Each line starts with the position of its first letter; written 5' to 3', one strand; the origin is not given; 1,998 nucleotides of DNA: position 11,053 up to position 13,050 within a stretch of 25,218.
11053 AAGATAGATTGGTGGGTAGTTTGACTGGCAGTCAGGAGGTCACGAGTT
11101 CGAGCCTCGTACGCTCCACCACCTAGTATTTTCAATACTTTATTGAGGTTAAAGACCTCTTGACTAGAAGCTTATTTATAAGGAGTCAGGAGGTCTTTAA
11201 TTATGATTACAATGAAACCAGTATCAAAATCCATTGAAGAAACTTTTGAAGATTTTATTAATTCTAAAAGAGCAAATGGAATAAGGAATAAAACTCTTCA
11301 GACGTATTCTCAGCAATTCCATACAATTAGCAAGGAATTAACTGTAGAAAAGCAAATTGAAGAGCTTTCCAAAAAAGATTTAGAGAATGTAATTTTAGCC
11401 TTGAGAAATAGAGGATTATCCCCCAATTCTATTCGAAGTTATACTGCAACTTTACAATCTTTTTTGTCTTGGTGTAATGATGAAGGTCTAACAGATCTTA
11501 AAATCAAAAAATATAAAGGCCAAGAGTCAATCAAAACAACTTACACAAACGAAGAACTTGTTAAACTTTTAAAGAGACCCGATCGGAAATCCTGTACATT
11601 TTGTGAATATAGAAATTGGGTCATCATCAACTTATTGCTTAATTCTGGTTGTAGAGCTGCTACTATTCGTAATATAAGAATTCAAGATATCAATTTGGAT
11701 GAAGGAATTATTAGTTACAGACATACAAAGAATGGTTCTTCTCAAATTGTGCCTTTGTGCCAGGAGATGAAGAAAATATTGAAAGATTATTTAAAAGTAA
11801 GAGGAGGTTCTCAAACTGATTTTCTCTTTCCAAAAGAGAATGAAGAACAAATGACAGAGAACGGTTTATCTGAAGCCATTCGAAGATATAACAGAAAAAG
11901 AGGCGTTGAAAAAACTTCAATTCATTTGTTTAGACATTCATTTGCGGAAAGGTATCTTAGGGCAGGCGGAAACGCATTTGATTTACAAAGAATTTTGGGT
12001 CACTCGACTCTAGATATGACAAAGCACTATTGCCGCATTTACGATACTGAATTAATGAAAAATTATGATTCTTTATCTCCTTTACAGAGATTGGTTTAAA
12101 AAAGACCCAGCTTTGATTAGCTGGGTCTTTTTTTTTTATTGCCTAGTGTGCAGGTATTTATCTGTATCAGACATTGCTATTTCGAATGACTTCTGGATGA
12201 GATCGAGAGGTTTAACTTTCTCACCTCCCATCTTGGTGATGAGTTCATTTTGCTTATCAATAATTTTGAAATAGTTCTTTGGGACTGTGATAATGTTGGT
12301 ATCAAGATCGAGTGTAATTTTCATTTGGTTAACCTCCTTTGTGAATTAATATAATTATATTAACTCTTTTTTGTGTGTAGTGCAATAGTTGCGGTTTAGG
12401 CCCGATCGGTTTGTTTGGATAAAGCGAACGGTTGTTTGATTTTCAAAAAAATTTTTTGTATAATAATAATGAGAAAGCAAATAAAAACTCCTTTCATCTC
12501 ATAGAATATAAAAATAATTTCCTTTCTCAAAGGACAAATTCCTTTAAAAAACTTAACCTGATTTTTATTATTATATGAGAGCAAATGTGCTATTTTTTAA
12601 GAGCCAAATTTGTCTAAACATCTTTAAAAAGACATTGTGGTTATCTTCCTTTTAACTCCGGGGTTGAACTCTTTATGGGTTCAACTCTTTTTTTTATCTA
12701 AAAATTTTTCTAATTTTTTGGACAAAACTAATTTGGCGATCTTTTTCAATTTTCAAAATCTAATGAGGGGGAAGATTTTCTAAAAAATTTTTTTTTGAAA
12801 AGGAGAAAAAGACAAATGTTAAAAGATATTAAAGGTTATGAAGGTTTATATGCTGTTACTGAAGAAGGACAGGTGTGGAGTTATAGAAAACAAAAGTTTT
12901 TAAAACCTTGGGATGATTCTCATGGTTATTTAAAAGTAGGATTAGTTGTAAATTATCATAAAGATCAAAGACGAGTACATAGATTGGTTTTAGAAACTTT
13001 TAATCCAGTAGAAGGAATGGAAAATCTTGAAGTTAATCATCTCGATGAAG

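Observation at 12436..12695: Promoter-to-terminator unit of about 220 nt with no credible ORF: candidate regulatory RNA at the position of a lysogeny switch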

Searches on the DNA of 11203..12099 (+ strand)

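Call 102: search_rna_families(sources=[L001, L007, L008, L014, L017, L018, L021, L023, L026, L074, L080, L084, L088, L093, L094], threshold=gathering)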
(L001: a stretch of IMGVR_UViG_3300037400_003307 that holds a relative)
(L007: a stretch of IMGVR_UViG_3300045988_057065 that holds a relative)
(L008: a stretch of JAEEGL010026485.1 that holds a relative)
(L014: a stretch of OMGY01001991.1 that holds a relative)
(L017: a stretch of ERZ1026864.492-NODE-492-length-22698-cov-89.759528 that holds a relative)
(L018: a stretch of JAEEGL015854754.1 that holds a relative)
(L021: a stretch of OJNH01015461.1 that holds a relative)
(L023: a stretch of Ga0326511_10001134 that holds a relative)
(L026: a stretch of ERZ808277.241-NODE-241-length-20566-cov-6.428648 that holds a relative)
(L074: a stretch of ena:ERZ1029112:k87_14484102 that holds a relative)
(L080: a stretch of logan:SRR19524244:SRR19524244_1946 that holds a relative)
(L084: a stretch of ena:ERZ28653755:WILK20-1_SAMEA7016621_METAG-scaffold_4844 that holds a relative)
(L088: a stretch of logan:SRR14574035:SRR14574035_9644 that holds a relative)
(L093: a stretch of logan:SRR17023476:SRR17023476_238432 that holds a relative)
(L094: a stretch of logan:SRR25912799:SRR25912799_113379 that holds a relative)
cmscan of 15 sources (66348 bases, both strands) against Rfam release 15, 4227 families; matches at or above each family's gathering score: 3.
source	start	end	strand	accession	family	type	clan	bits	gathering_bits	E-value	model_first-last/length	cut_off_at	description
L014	4536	4619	-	RF00005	tRNA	Gene; tRNA;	CL00001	50.3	29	8.8e-08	1-71/71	no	tRNA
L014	4428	4512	-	RF00005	tRNA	Gene; tRNA;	CL00001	47.7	29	4.6e-07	1-71/71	no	tRNA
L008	4196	4268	-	RF00005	tRNA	Gene; tRNA;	CL00001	31.4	29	0.014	1-71/71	no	tRNA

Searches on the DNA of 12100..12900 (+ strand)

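Call 5: search_rna_families(source=window, start=12100, end=12900, threshold=evalue, max_evalue=10, show_alignments=3)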
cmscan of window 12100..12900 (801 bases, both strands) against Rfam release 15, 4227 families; matches with E-value up to 10: 24.
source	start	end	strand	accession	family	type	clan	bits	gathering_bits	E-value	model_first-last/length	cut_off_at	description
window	12100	12135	+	RF02449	ncr1015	Gene; sRNA;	-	23.7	60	0.75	85-121/121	5'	Bacillus sRNA ncr1015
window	12100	12137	-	RF02449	ncr1015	Gene; sRNA;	-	21.7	60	2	79-117/121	no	Bacillus sRNA ncr1015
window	12100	12143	+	RF00519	suhB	Gene; sRNA;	CL00108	21.5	41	0.063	38-77/77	5'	Makes More Granules Regulator RNA (mmgR)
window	12100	12134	+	RF02278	Betaproteobacteria_toxic_sRNA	Gene; sRNA;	-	21.3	50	0.096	30-64/64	5'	Betaproteobacteria toxic small RNA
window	12100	12135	+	RF02399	NsiR1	Gene; sRNA;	-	21.2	39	0.12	21-60/60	5'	Nitrogen stress-induced RNA 1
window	12612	12693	+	RF01456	VrrA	Gene; antisense;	-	19.9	50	0.85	1-140/140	no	Vibrio regulatory RNA of OmpA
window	12626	12692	+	RF02451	ncr1241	Gene; sRNA;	-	19.7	60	1.3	1-63/63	no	Bacillus sRNA ncr1241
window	12589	12695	+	RF00515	PyrR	Cis-reg;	-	19.1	54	5.6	1-115/115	no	PyrR binding site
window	12637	12694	+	RF01489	sbrA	Gene; sRNA;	-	18.7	45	0.45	1-71/71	no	Listeria sRNA sbrA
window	12100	12135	+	RF00021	Spot_42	Gene; sRNA;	-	18.2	80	0.82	80-115/115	5'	Spot 42 RNA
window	12100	12135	+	RF00444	PrrF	Gene; sRNA;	-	17.7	90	2.6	107-150/150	5'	PrrF RNA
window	12100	12149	+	RF02621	BSnc120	Gene; sRNA;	-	17.5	114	0.7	36-88/88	5'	Brucella sRNA 120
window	12100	12139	+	RF02969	DUF3800-I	Gene; sRNA;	-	17.5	44.2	6.7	80-115/115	5'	DUF3800-I RNA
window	12727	12793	+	RF02270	nse_sRNA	Gene;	-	17.3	75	4.2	1-73/73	no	Neisseria sigma-E sRNA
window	12769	12812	+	RF02948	cow-rumen-4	Gene; sRNA;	-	16.9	48.5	7.6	1-64/64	no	cow-rumen-4 RNA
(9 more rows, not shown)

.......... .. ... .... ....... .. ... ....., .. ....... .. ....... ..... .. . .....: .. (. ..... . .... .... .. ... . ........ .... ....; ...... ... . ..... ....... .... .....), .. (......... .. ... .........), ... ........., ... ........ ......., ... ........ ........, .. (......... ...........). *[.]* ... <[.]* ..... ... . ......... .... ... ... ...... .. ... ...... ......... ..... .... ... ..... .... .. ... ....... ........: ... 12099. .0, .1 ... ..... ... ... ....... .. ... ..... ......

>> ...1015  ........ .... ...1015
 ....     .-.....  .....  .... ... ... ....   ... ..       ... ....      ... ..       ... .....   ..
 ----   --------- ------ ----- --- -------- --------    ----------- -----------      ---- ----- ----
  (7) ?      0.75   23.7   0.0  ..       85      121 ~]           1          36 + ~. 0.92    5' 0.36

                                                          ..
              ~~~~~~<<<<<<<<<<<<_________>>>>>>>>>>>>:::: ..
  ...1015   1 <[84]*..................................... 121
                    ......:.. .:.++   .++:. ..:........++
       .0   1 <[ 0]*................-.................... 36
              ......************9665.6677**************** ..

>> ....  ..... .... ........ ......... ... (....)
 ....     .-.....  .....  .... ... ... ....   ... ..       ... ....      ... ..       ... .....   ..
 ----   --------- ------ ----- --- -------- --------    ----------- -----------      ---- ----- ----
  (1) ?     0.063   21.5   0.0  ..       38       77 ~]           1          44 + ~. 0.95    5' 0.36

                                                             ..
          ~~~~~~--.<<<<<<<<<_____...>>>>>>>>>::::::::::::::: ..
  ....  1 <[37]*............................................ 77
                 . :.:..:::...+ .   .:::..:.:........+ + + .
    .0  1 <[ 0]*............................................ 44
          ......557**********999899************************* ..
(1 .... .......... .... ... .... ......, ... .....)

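Call 10: search_dna_similar(query=window:12100-12830:+, collection=phages, mode=distant, max_evalue=0.001)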
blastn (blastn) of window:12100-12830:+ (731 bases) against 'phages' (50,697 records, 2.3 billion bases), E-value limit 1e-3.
No match.
